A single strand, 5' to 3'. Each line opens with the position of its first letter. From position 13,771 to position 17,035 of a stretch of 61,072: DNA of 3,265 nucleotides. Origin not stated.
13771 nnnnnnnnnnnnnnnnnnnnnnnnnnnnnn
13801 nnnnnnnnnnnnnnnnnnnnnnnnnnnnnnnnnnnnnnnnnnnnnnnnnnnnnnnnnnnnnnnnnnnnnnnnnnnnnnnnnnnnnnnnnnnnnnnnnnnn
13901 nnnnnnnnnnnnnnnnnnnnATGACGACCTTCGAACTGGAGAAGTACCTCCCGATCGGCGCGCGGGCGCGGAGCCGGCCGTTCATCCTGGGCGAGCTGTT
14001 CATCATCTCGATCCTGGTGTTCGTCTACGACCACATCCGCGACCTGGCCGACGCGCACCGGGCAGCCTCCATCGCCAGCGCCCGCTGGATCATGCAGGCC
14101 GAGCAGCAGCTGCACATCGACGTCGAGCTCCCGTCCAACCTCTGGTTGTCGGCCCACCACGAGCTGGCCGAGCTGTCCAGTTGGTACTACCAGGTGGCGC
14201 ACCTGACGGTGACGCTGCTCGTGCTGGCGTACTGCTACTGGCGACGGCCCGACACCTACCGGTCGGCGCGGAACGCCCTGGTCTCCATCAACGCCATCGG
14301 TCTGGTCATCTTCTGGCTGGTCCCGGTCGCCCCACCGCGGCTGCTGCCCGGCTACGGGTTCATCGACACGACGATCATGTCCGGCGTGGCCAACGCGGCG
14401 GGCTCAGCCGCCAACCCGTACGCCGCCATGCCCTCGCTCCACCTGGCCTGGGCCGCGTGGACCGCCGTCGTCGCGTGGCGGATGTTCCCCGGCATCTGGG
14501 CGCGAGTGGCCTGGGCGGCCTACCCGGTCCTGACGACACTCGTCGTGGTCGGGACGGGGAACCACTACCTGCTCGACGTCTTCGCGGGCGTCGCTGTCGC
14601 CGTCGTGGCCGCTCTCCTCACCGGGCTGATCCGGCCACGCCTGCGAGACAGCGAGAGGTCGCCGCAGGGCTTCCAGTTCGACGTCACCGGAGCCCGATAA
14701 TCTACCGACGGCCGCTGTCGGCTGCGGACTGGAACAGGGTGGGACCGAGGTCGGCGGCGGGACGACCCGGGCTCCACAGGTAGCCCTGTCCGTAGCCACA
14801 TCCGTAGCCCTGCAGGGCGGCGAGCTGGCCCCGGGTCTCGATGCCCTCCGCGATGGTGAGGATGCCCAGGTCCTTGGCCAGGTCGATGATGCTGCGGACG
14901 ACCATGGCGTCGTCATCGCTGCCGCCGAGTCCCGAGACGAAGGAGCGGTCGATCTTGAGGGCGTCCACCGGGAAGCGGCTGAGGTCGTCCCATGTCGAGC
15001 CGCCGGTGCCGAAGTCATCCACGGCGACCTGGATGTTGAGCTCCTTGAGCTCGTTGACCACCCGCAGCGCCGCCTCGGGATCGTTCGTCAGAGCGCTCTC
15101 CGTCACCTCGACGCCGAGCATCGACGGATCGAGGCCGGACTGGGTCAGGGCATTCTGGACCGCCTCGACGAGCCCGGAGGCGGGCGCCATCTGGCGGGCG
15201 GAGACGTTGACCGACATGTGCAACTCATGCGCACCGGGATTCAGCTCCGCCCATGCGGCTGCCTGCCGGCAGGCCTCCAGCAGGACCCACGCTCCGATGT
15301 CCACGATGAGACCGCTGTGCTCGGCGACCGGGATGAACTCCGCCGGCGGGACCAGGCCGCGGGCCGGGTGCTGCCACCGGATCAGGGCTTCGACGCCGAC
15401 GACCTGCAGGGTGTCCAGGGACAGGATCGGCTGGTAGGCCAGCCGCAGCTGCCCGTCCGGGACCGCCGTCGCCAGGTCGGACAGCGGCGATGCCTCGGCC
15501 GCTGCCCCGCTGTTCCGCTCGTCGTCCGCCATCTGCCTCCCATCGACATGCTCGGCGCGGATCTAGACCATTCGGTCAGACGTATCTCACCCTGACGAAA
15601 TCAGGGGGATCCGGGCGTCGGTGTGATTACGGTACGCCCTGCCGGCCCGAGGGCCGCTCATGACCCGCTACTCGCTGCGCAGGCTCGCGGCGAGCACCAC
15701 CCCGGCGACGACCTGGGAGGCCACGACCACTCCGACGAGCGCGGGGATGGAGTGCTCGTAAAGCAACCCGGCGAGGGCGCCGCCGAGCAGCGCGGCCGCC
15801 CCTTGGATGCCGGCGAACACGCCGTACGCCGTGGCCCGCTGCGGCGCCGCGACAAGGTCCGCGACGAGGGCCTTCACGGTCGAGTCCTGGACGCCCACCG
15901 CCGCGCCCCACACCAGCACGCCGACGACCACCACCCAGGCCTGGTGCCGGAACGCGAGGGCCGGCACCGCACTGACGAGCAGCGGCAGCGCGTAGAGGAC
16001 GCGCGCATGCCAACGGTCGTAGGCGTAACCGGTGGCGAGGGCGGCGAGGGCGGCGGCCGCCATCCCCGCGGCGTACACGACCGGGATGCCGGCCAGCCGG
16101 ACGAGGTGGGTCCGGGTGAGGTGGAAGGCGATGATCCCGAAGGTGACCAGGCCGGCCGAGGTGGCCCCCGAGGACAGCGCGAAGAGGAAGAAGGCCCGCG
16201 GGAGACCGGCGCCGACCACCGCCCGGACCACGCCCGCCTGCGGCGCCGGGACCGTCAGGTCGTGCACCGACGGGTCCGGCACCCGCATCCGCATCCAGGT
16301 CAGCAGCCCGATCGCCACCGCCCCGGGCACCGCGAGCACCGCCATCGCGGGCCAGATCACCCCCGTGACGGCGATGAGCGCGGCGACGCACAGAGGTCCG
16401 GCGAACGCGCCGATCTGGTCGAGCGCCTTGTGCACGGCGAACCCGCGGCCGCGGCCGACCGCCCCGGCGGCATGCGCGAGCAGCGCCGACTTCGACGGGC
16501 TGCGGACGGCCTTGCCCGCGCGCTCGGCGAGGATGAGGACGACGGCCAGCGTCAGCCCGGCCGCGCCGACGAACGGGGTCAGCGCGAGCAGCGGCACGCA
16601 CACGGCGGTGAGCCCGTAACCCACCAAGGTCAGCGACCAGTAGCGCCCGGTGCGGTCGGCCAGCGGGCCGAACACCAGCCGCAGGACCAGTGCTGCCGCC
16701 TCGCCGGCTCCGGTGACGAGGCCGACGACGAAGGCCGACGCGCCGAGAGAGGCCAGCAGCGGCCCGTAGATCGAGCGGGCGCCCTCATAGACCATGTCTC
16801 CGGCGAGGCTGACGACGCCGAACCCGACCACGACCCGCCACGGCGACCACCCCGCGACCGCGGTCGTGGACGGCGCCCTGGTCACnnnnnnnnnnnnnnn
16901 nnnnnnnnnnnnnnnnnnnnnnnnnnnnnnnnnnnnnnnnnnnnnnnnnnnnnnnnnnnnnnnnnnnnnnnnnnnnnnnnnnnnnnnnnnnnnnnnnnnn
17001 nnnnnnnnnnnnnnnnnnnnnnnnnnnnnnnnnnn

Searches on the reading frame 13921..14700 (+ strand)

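Call 6: search_protein_families(library=pfam, proteins=[window:13921-14700:+])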
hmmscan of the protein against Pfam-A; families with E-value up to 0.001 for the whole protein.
window:13921-14700:+ (259 aa): 2 families
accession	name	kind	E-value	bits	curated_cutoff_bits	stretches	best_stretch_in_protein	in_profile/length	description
PF14378.12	PAP2_3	-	5.7e-50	170.2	27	1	55-233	1-190/190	PAP2 superfamily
PF01569.27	PAP2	-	0.00028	21.1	27.2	1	162-239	47-126/130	PAP2 superfamily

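Call 37: search_protein_families(library=ncbifam, proteins=[window:13921-14700:+], max_evalue=0.001)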
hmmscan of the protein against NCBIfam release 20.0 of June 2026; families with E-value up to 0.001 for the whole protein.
window:13921-14700:+ (259 aa): 1 family
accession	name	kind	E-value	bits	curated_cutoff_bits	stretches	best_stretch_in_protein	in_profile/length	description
NF052609.1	PhinosDhcerSyn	equivalog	8.1e-07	28.7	480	1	161-233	210-282/305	phosphoinositol dihydroceramide synthase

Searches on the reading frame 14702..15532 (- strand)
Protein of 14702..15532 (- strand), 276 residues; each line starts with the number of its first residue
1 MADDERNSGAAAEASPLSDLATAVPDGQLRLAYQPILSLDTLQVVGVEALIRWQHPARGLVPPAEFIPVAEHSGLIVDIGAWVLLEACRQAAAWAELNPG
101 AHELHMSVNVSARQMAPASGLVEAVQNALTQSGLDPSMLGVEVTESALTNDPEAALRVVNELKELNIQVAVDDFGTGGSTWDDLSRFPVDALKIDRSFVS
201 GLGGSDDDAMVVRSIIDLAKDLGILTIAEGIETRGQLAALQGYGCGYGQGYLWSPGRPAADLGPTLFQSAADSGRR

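Call 6: search_protein_families(library=pfam, proteins=[window:14702-15532:-])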
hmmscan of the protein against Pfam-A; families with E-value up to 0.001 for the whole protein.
window:14702-15532:- (276 aa): 1 family
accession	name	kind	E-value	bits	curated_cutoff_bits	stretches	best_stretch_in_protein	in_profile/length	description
PF00563.25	EAL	-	2.8e-70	236.8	31.3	1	19-255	3-235/236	EAL domain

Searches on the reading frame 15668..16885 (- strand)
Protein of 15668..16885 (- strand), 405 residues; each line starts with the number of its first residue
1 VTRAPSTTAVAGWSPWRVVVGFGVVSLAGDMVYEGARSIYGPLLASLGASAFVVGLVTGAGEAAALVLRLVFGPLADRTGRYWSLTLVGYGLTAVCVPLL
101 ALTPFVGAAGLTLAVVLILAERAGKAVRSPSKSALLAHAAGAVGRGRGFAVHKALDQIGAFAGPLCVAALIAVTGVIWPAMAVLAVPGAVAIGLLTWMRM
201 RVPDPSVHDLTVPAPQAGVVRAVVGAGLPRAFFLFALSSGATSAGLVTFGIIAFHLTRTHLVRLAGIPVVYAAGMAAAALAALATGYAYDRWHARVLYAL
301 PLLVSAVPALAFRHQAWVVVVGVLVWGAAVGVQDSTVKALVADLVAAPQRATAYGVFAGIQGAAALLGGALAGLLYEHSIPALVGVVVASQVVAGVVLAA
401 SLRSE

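Call 6: search_protein_families(library=pfam, proteins=[window:15668-16885:-])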
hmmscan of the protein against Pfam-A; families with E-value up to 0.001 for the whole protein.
window:15668-16885:- (405 aa): 1 family
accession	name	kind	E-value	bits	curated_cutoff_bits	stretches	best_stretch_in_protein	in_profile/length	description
PF07690.21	MFS_1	-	1.5e-24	87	33.4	2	37-274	12-250/347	Major Facilitator Superfamily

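Call 37: search_protein_families(library=ncbifam, proteins=[window:15668-16885:-], max_evalue=0.001)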
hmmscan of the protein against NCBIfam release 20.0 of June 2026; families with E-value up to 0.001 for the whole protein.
window:15668-16885:- (405 aa): 3 families
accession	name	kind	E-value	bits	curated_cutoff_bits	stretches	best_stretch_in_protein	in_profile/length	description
TIGR00900.1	2A0121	subfamily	0.00055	19.4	319.6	0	24-288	9-269/364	H+ Antiporter protein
TIGR00880.1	2_A_01_02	superfamily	0.00077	19.6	131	1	310-396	45-132/141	multidrug resistance protein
NF047396.1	MFS_flip_LtaA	equivalog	0.00099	18.2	450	0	296-392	280-376/394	lipoteichoic acid biosynthesis MFS flippase LtaA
